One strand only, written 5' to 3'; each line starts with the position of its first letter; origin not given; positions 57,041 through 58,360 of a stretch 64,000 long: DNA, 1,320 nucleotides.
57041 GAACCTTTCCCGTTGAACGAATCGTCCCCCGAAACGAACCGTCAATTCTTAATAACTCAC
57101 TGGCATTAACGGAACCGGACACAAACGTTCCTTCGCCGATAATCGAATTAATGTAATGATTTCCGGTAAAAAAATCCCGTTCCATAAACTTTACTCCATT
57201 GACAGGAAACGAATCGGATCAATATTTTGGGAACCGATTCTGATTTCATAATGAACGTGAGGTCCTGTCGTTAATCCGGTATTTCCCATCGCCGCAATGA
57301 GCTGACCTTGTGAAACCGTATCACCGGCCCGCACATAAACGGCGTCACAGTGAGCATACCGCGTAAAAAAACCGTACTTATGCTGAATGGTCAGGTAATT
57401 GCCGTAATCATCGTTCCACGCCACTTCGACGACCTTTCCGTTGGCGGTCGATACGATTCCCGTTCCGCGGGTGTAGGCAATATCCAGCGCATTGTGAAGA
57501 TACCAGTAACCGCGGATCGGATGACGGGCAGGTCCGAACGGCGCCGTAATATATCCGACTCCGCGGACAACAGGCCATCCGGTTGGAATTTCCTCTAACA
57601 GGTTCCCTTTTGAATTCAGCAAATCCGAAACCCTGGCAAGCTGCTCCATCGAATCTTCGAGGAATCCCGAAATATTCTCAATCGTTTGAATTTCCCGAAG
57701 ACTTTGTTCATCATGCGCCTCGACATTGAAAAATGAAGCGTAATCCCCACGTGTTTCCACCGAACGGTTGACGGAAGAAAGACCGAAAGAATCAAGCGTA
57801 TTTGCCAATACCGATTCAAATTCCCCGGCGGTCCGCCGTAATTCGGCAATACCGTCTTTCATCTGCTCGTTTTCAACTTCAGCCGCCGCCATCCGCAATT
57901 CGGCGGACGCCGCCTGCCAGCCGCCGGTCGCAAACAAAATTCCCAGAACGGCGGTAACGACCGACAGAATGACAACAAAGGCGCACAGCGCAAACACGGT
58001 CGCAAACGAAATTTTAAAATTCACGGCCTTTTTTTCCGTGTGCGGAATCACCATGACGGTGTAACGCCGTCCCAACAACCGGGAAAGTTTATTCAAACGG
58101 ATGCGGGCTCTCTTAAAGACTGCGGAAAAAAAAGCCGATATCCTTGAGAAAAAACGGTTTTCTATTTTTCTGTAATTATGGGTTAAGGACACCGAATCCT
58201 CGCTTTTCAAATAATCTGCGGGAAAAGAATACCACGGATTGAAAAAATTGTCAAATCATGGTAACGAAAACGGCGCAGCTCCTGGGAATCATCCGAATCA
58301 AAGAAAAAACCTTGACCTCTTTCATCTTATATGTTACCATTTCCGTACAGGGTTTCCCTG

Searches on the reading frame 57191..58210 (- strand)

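Call 78: search_protein_families(library=pfam, proteins=[window:57191-58210:-], max_evalue=0.00001)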
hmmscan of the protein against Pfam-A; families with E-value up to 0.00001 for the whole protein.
window:57191-58210:- (339 aa): 1 family
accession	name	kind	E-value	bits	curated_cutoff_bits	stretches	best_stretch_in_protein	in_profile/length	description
PF01551.29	Peptidase_M23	-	2.7e-31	108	28.7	1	238-332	2-96/96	Peptidase family M23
